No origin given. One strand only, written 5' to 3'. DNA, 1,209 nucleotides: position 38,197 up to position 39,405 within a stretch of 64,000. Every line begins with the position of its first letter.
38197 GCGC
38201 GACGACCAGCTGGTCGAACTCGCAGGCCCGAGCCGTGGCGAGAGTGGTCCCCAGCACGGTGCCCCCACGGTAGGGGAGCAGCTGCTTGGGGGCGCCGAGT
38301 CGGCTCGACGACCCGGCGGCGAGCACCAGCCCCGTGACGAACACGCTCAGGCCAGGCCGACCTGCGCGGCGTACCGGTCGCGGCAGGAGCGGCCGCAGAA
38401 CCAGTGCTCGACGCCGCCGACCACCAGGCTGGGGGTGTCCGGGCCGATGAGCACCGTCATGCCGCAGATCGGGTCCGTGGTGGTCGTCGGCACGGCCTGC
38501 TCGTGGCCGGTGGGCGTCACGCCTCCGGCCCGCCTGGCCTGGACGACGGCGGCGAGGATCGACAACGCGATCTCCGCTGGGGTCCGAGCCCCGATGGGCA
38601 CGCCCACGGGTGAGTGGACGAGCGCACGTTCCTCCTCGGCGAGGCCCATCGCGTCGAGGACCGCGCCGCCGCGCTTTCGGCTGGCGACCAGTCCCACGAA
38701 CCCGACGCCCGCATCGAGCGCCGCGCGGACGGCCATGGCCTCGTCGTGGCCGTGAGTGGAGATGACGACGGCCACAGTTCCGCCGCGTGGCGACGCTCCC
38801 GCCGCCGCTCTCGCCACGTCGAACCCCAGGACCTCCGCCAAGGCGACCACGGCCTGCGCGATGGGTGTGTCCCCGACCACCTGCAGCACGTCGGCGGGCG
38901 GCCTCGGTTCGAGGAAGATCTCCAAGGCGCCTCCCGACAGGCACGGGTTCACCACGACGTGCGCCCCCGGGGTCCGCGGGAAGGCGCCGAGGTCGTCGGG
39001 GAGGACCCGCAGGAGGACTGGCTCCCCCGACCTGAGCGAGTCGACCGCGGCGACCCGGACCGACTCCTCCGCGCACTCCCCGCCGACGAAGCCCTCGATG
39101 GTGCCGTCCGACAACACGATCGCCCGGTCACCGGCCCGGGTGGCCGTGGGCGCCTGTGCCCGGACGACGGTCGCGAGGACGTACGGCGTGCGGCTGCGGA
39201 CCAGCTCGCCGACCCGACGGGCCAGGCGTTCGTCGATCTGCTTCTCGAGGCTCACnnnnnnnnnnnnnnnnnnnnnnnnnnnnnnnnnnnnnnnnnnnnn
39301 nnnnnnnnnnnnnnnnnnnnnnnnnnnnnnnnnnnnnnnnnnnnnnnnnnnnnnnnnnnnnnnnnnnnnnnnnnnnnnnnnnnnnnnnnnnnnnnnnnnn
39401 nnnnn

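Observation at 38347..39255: XdhC/CoxF-like maturation factor fused to a C-terminal YHS metal-binding domain inside the CO dehydrogenase cluster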

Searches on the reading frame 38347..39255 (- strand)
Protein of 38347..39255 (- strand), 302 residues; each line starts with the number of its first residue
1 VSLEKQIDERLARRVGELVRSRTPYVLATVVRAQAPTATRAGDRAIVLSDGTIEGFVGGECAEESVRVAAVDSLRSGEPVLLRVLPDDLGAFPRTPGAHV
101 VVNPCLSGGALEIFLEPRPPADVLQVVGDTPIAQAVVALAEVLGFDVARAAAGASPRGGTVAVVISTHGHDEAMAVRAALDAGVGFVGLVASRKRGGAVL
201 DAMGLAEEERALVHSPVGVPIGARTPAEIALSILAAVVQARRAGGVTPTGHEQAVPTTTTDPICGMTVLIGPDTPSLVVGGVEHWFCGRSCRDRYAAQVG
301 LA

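Call 4: search_protein_families(library=pfam, proteins=[window:38347-39255:-], max_evalue=1)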
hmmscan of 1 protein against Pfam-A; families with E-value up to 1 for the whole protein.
window:38347-39255:- (302 aa): 2 families
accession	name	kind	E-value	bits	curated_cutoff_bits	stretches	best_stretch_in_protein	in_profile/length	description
PF13478.12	XdhC_C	-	3.3e-19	70.1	29.7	1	124-236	1-124/125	XdhC Rossmann domain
PF02625.21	XdhC_CoxI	-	6.8e-16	58.4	24.3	1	19-83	2-66/68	XdhC and CoxI family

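Call 5: search_protein_families(library=ncbifam, proteins=[window:38347-39255:-], max_evalue=1)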
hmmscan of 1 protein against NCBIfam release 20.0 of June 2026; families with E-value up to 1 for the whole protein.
window:38347-39255:- (302 aa): 2 families
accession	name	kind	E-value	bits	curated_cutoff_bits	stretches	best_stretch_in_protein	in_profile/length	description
NF045664.1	XdhC_rel_AOR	equivalog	6.7e-25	88.1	350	2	161-242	260-345/346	XdhC family aldehyde oxidoreductase maturation factor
TIGR02964.1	xanthine_xdhC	equivalog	0.00023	20.8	161.6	1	147-237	151-245/246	xanthine dehydrogenase accessory protein XdhC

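Call 11: find_homologous_proteins(query=window:38350-39255:-)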
Query window:38350-39255:- (302 aa): 7494 proteins with E <= 0.001 among 8000 candidates; the best 120 are listed.
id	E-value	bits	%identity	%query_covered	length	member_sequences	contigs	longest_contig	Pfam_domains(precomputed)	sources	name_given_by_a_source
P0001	1.2e-186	637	100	100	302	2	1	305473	PF02625.22,PF13478.13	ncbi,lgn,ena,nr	ncbi:MAG TPA: XdhC family protein [Actinomycetes bacterium]|nr:XdhC family protein [Actinomycetes ba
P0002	1.6e-119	417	58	96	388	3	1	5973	PF02625.22,PF13478.13,PF04945.20,PF24273.2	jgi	jgi:xanthine dehydrogenase accessory factor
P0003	9.9e-110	385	60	95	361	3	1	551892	PF02625.22,PF13478.13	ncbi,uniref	ncbi:XdhC family protein [Thermopolyspora sp. NPDC052614]|uniref:XdhC family protein n=1 Tax=Thermop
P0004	1.3e-109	384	62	99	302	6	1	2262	PF02625.22,PF13478.13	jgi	-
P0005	1.5e-109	384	63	99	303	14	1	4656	PF02625.22,PF13478.13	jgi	jgi:xanthine dehydrogenase accessory factor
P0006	2.5e-109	383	63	100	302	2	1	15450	PF02625.22,PF13478.13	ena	-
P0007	1.6e-108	381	64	97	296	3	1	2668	PF02625.22,PF13478.13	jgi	jgi:xanthine dehydrogenase accessory factor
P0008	4.2e-108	379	61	100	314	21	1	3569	PF02625.22,PF13478.13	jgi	jgi:xanthine dehydrogenase accessory factor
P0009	6.2e-108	379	61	100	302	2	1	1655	PF02625.22,PF13478.13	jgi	jgi:xanthine dehydrogenase accessory factor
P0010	2.9e-107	377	61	99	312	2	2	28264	PF02625.22,PF13478.13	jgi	jgi:xanthine dehydrogenase accessory factor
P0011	3.7e-107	376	63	97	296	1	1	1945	PF02625.22,PF13478.13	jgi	jgi:xanthine dehydrogenase accessory factor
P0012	4.9e-107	376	64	96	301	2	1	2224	PF02625.22,PF13478.13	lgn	-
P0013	8.5e-107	375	62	100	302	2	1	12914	PF02625.22,PF13478.13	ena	-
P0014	1.3e-106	374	62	100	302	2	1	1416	PF02625.22,PF13478.13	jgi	-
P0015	2.7e-106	373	61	99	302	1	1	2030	PF02625.22,PF13478.13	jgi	jgi:xanthine dehydrogenase accessory factor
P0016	5.2e-106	372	62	100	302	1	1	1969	PF02625.22,PF13478.13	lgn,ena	-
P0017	9.4e-106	372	61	99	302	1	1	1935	PF02625.22,PF13478.13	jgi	jgi:xanthine dehydrogenase accessory factor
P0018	1.4e-105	371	61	100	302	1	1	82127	PF02625.22,PF13478.13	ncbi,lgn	-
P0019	2.5e-105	370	62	100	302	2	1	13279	PF02625.22,PF13478.13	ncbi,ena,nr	ncbi:MAG TPA: XdhC family protein [Acidothermaceae bacterium]|nr:XdhC family protein [Acidothermacea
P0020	3.7e-105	370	59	95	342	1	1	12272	PF02625.22,PF13478.13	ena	-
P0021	3.9e-105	370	62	97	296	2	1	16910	PF02625.22,PF13478.13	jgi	jgi:xanthine dehydrogenase accessory factor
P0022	4.3e-105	369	60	100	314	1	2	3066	PF02625.22,PF13478.13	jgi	jgi:xanthine dehydrogenase accessory factor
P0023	7.9e-105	369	60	100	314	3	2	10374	PF02625.22,PF13478.13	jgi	jgi:xanthine dehydrogenase accessory factor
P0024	1.0e-104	368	60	99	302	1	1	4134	PF02625.22,PF13478.13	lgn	-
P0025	2.4e-104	367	60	100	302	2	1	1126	PF02625.22,PF13478.13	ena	-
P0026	2.4e-104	367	60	100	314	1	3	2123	PF02625.22,PF13478.13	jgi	jgi:xanthine dehydrogenase accessory factor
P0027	7.4e-104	365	59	99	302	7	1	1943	PF02625.22,PF13478.13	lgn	-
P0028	4.8e-103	363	60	97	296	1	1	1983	PF02625.22,PF13478.13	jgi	jgi:xanthine dehydrogenase accessory factor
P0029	4.9e-103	363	59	100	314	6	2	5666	PF02625.22,PF13478.13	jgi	jgi:xanthine dehydrogenase accessory factor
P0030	5.0e-103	363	63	97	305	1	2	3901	PF02625.22,PF13478.13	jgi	jgi:xanthine dehydrogenase accessory factor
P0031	1.4e-102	361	60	97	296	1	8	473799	PF02625.22,PF13478.13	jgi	jgi:xanthine dehydrogenase accessory factor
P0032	1.8e-102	361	59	97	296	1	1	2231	PF02625.22,PF13478.13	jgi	jgi:xanthine dehydrogenase accessory factor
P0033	2.6e-101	357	63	97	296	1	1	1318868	PF02625.22,PF13478.13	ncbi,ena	-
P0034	3.9e-101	356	57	95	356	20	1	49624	PF02625.22,PF13478.13,PF24273.2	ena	-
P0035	8.7e-101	355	62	95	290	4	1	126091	PF02625.22,PF13478.13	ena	-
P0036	1.8e-100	354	62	96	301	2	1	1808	PF02625.22,PF13478.13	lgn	-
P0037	3.8e-100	353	58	99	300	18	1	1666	PF02625.22,PF13478.13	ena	-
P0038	7.2e-100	352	62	93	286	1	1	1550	PF02625.22,PF13478.13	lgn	-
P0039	8.3e-100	352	60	96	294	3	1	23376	PF02625.22,PF13478.13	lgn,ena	-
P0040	1.1e-99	352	61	95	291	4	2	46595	PF02625.22,PF13478.13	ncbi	-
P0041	1.4e-99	351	63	96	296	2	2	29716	PF02625.22,PF13478.13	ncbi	ncbi:MAG: XdhC family protein [Nocardioides sp.]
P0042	1.6e-99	351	61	96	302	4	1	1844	PF02625.22,PF13478.13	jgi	-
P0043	1.7e-99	351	61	96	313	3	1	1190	PF02625.22,PF13478.13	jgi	jgi:xanthine dehydrogenase accessory factor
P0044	1.9e-99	351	62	96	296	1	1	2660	PF02625.22,PF13478.13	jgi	jgi:xanthine dehydrogenase accessory factor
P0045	2.2e-99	351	59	97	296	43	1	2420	PF02625.22,PF13478.13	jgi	-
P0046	2.7e-99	350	61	95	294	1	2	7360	PF02625.22,PF13478.13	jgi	jgi:xanthine dehydrogenase accessory factor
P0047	3.3e-99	350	61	96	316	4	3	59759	PF02625.22,PF13478.13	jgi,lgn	jgi:xanthine dehydrogenase accessory factor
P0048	3.6e-99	350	60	97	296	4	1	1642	PF02625.22,PF13478.13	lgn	-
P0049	3.8e-99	350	62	95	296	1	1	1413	PF02625.22,PF13478.13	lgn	-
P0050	4.2e-99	350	61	93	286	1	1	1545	PF02625.22,PF13478.13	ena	-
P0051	6.5e-99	349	62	96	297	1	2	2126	PF02625.22,PF13478.13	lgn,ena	-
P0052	7.4e-99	349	59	94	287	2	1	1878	PF02625.22,PF13478.13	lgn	-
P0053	9.4e-99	349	61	96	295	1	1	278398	PF02625.22,PF13478.13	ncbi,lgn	-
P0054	1.1e-98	348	61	94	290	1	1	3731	PF02625.22,PF13478.13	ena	-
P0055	1.1e-98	348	60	94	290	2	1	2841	PF02625.22,PF13478.13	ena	-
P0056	1.3e-98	348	60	97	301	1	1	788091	PF02625.22,PF13478.13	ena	-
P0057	1.4e-98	348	60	96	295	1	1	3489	PF02625.22,PF13478.13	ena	-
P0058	1.4e-98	348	60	94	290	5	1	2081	PF02625.22,PF13478.13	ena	-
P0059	1.5e-98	348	62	95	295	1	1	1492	PF02625.22,PF13478.13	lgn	-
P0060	1.5e-98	348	60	95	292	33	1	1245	PF02625.22,PF13478.13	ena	-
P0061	1.6e-98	348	61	95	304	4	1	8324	PF02625.22,PF13478.13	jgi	jgi:xanthine dehydrogenase accessory factor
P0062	1.6e-98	348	61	97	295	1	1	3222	PF02625.22,PF13478.13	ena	-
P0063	1.6e-98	348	60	97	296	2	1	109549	PF02625.22,PF13478.13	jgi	jgi:xanthine dehydrogenase accessory factor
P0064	1.7e-98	348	59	95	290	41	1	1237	PF02625.22,PF13478.13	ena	-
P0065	1.9e-98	348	61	95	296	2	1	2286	PF02625.22,PF13478.13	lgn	-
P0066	2.3e-98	347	59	97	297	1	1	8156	PF02625.22,PF13478.13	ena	-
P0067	2.7e-98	347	58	95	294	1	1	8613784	PF02625.22,PF13478.13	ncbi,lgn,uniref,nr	ncbi:XdhC family protein [Nocardia sp. NBC_01009]|uniref:XdhC family protein n=1 Tax=Nocardia sp. NB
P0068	3.5e-98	347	60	95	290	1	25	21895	PF02625.22,PF13478.13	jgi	jgi:xanthine dehydrogenase accessory factor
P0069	3.8e-98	347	59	97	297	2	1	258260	PF02625.22,PF13478.13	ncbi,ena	-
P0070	3.9e-98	347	59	95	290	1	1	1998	PF02625.22,PF13478.13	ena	-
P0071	4.1e-98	347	59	96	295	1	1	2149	PF02625.22,PF13478.13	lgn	-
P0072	5.0e-98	346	61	93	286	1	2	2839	PF02625.22,PF13478.13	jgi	jgi:xanthine dehydrogenase accessory factor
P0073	5.1e-98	346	58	96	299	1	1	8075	PF02625.22,PF13478.13,PF04945.20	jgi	jgi:xanthine dehydrogenase accessory factor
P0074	5.2e-98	346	61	93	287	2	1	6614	PF02625.22,PF13478.13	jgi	jgi:xanthine dehydrogenase accessory factor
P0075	5.9e-98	346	61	96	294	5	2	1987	PF02625.22,PF13478.13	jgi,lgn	-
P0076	6.5e-98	346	62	95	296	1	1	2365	PF02625.22,PF13478.13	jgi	jgi:xanthine dehydrogenase accessory factor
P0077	6.6e-98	346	61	97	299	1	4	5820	PF02625.22,PF13478.13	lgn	-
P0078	7.0e-98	346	61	96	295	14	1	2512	PF02625.22,PF13478.13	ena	-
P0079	7.9e-98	346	58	97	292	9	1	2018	PF02625.22,PF13478.13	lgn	-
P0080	8.2e-98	346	60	96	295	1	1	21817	PF02625.22,PF13478.13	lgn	-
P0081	8.4e-98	346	61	95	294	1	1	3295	PF02625.22,PF13478.13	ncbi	-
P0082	1.1e-97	345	61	93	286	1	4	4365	PF02625.22,PF13478.13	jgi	jgi:xanthine dehydrogenase accessory factor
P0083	1.2e-97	345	59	95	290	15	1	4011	PF02625.22,PF13478.13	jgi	-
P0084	1.2e-97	345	61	95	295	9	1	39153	PF02625.22,PF13478.13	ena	-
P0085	1.4e-97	345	60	97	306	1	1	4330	PF02625.22,PF13478.13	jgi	jgi:xanthine dehydrogenase accessory factor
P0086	1.5e-97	345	58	95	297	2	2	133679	PF02625.22,PF13478.13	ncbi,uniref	ncbi:XdhC family protein [Nocardia sp. bgisy134]|uniref:XdhC family protein n=1 Tax=unclassified Noc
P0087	1.6e-97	345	58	95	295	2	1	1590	PF02625.22,PF13478.13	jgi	jgi:xanthine dehydrogenase accessory factor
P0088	1.7e-97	345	58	95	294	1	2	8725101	PF02625.22,PF13478.13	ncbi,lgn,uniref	ncbi:XdhC family protein [Nocardia sp. NBC_00403]|uniref:XdhC family protein n=1 Tax=Nocardia sp. NB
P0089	2.0e-97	344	61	90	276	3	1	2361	PF02625.22,PF13478.13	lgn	-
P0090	2.5e-97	344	60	96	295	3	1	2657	PF02625.22,PF13478.13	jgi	jgi:xanthine dehydrogenase accessory factor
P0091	2.6e-97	344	62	95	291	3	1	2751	PF02625.22,PF13478.13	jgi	jgi:xanthine dehydrogenase accessory factor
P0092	2.8e-97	344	58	99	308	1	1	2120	PF02625.22,PF13478.13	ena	-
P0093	3.4e-97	344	58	96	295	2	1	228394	PF02625.22,PF13478.13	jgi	jgi:xanthine dehydrogenase accessory factor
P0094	3.8e-97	343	60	96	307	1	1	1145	PF02625.22,PF13478.13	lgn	-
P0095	4.0e-97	343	61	94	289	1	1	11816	PF02625.22,PF13478.13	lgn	-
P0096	4.1e-97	343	60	93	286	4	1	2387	PF02625.22,PF13478.13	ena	-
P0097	4.8e-97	343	60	96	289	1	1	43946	PF02625.22,PF13478.13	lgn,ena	-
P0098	4.9e-97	343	60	95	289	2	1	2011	PF02625.22,PF13478.13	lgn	-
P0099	5.1e-97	343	57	95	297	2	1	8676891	PF02625.22,PF13478.13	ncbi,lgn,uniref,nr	ncbi:XdhC family protein [Nocardia sp. NBC_01730]|uniref:XdhC family protein n=1 Tax=Nocardia sp. NB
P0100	5.5e-97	343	61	96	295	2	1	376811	PF02625.22,PF13478.13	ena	-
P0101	5.9e-97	343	59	95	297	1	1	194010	PF02625.22,PF13478.13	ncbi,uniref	ncbi:XdhC family protein [Nocardia sp. NPDC049190]|uniref:XdhC family protein n=1 Tax=Nocardia sp. N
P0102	6.5e-97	343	59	96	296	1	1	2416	PF02625.22,PF13478.13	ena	-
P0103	6.6e-97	343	59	97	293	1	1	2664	PF02625.22,PF13478.13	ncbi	-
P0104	7.6e-97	342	60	96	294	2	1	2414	PF02625.22,PF13478.13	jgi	-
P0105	7.6e-97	342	60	94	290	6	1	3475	PF02625.22,PF13478.13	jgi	jgi:xanthine dehydrogenase accessory factor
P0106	7.9e-97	342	59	97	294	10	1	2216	PF02625.22,PF13478.13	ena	-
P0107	7.9e-97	342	61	94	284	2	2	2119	PF02625.22,PF13478.13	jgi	jgi:xanthine dehydrogenase accessory factor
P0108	9.4e-97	342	59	96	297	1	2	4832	PF02625.22,PF13478.13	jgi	jgi:xanthine dehydrogenase accessory factor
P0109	9.5e-97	342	59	95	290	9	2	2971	PF02625.22,PF13478.13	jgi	jgi:xanthine dehydrogenase accessory factor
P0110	9.7e-97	342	59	95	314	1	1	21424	PF02625.22,PF13478.13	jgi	jgi:xanthine dehydrogenase accessory factor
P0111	1.0e-96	342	59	96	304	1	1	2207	PF02625.22,PF13478.13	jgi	jgi:xanthine dehydrogenase accessory factor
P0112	1.0e-96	342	57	98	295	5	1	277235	PF02625.22,PF13478.13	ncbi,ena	-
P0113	1.1e-96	342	60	96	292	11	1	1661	PF02625.22,PF13478.13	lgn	-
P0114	1.2e-96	342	60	95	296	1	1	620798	PF02625.22,PF13478.13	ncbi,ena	-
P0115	1.2e-96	342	61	93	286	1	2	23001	PF02625.22,PF13478.13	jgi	jgi:xanthine dehydrogenase accessory factor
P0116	1.2e-96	342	58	95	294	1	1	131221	PF02625.22,PF13478.13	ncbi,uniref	ncbi:XdhC family protein [Nocardia sp. CWNU-33]|uniref:XdhC family protein n=1 Tax=Nocardia sp. CWNU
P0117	1.3e-96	342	59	96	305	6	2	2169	PF02625.22,PF13478.13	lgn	-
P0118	1.3e-96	342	59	95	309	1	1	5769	PF02625.22,PF13478.13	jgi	jgi:xanthine dehydrogenase accessory factor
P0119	1.4e-96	342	60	96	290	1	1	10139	PF02625.22,PF13478.13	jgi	jgi:xanthine dehydrogenase accessory factor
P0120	1.4e-96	342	59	93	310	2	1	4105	PF02625.22,PF13478.13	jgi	jgi:xanthine dehydrogenase accessory factor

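Call 24: search_dna_similar(query=window:38350-39255:-, collection=plasmids, mode=protein, max_rows=40)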
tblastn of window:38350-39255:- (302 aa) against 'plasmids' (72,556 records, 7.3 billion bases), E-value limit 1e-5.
Records with a match: 41; places in all: 41; records where one place covers at least 80% of the query: 6.
Best place of each record, by identity: <60% 41.
By first word of the organism name: Haloarcula 6; Sphingobium 3; Escherichia 3; Rhizobium 2; Roseivivax 2; Caballeronia 2; Afipia 2; Bradyrhizobium 2; Haloterrigena 2; Salmonella 2; and 15 more.
By predicted mobility (MOB-suite, as given by PLSDB): non-mobilizable 28; conjugative 9; mobilizable 4.
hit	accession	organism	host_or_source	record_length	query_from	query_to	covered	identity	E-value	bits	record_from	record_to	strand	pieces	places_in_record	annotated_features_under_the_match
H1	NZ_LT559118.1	Nonomuraea gerenzanensis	-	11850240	3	234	77%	47.6%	8e-47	175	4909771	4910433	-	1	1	none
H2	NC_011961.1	Thermomicrobium roseum DSM 5159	-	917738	24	297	91%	37.7%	2e-35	142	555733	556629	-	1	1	XdhC family protein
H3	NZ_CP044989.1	Deinococcus sp. AJ005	single cell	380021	4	295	97%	33.8%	4e-34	138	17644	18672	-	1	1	XdhC family protein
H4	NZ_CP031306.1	Natronorubrum bangense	Cell culture,The Bange salt-alkaline ...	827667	1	295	98%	30.7%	3e-25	112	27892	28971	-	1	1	XdhC family protein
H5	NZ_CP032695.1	Rhizobium jaguaris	Calliandra grandiflora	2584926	25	254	76%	36.4%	9e-24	108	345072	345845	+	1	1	none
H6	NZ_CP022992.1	Paraburkholderia aromaticivorans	-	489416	8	295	95%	29.0%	5e-27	118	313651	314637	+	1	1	XdhC family protein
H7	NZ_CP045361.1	Roseivivax sp. THAF40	pure culture,Surface of a polyethylene ...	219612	17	234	72%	37.6%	3e-25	112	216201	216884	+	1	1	XdhC family protein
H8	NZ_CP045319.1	Roseivivax sp. THAF197b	pure culture,Surface of a polyethylene ...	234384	17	234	72%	37.6%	3e-25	112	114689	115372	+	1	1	XdhC family protein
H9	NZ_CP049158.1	Caballeronia sp. SBC1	whole organism,soil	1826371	6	295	96%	27.8%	2e-22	104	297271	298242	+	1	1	none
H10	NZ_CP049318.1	Caballeronia sp. SBC2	whole organism,soil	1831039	6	295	96%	27.8%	2e-22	104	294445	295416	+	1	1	none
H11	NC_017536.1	Afipia carboxidovorans OM4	-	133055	24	234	70%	36.4%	4e-16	86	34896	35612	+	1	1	XdhC family protein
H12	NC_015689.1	Afipia carboxidovorans OM5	-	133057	24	234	70%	36.4%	4e-16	86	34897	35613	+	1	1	XdhC family protein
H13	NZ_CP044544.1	Bradyrhizobium betae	Beta vulgaris,Cell culture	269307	24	234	70%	36.0%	5e-22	103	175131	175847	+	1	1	XdhC family protein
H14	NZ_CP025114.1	Bradyrhizobium sp. SK17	whole organism,agricultural soil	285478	24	234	70%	36.0%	5e-22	103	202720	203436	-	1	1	XdhC family protein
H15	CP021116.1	Aestuarium zhoushanense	pure culture,tidal flat sample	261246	1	234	77%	32.3%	9e-20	97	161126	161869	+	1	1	XdhC /CoxI family-like protein | carbon monoxide dehydrogenase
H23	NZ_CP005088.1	Sphingobium sp. TKS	-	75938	27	264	79%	26.8%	1e-7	61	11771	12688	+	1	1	XdhC family protein | molybdopterin-binding protein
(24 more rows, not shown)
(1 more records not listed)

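Call 25: get_annotated_region(hit=H12, flank=12000)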
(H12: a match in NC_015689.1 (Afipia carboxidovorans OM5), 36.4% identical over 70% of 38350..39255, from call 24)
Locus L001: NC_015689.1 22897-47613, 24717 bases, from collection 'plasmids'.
description: Afipia carboxidovorans OM5 plasmid pHCG3, complete sequence
organism: Afipia carboxidovorans OM5 (NCBI taxid 504832)
taxonomy: Bacteria; Pseudomonadota; Alphaproteobacteria; Hyphomicrobiales; Nitrobacteraceae; Afipia; Afipia carboxidovorans; Afipia carboxidovorans OM5
host: -; source: -; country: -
typing (MOB-suite, as given by PLSDB): conjugative; replicon rep_cluster_503; relaxase MOBQ; mating-pair formation MPF_T
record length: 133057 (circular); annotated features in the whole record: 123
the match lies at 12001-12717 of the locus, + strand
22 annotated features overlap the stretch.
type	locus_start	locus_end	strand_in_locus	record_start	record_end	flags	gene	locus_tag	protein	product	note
CDS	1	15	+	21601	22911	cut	-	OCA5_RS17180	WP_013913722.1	HlyD family type I secretion periplasmic adaptor subunit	GO:0030253 - protein secretion by the type I secretion system [Evidence IEA]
CDS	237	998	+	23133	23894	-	-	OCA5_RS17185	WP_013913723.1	ImuA family protein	-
CDS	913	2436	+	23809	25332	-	-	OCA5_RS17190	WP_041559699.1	DUF6504 family protein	-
CDS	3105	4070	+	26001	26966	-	-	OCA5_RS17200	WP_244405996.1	transporter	-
CDS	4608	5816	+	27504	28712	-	-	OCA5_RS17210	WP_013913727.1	MHYT domain-containing protein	-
CDS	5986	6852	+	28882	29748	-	coxM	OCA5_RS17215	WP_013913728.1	carbon monoxide dehydrogenase medium subunit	-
CDS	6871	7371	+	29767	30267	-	coxS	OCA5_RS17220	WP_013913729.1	carbon monoxide dehydrogenase small subunit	-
CDS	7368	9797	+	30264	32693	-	-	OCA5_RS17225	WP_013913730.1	aerobic carbon-monoxide dehydrogenase large subunit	-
CDS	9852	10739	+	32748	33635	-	-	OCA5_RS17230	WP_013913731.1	MoxR family ATPase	-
CDS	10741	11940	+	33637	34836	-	-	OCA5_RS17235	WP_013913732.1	VWA domain-containing protein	-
CDS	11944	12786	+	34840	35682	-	-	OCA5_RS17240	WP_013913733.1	XdhC family protein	-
CDS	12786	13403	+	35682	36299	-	-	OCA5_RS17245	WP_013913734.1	carbon monoxide dehydrogenase subunit G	-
CDS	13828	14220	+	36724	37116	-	-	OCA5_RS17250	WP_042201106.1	MHYT domain-containing protein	-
CDS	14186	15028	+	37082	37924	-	-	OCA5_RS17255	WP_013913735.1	MHYT domain-containing protein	-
CDS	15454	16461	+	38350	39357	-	-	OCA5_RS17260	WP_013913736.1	XdhC family protein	-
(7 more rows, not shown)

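Call 26: get_annotated_region(hit=H2, flank=9000)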
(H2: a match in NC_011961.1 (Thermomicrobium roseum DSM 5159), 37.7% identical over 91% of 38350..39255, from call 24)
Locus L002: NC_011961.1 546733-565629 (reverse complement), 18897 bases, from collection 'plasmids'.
description: Thermomicrobium roseum DSM 5159 plasmid unnamed, complete sequence
organism: Thermomicrobium roseum DSM 5159 (NCBI taxid 309801)
taxonomy: Bacteria; Thermomicrobiota; Thermomicrobia; Thermomicrobiales; Thermomicrobiaceae; Thermomicrobium; Thermomicrobium roseum; Thermomicrobium roseum DSM 5159
host: -; source: -; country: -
typing (MOB-suite, as given by PLSDB): non-mobilizable
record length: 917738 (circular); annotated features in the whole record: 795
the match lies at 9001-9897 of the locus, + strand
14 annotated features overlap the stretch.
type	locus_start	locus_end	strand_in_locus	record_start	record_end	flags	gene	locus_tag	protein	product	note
CDS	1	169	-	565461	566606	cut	-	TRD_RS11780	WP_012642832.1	hypothetical protein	-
CDS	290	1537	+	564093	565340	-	-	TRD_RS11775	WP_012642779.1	GAF domain-containing sensor histidine kinase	-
CDS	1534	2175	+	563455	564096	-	-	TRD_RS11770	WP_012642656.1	response regulator transcription factor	GO:0000160 - phosphorelay signal transduction system [Evidence IEA]; GO:0006355 - regulation of DNA-templated ...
CDS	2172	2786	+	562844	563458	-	-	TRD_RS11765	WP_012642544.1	nucleotidyltransferase family protein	-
CDS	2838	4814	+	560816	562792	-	-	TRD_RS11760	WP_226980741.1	S9 family peptidase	-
CDS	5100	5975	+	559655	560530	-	-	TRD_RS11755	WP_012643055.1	xanthine dehydrogenase family protein subunit M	-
CDS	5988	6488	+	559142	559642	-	-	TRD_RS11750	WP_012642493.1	(2Fe-2S)-binding protein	-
CDS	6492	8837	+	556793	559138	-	-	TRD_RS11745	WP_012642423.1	aerobic carbon-monoxide dehydrogenase large subunit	-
CDS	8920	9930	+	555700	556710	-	-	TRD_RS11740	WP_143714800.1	XdhC family protein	-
CDS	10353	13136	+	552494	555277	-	acnA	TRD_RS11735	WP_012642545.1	aconitate hydratase AcnA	GO:0006099 - tricarboxylic acid cycle [Evidence IEA]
CDS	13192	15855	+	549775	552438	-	-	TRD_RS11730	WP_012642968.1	pitrilysin family protein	-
CDS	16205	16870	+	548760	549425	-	-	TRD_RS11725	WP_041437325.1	chlorite dismutase family protein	-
CDS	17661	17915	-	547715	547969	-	-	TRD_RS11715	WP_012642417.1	hypothetical protein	-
CDS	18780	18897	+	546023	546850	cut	-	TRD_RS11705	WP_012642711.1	sugar phosphate isomerase/epimerase family protein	-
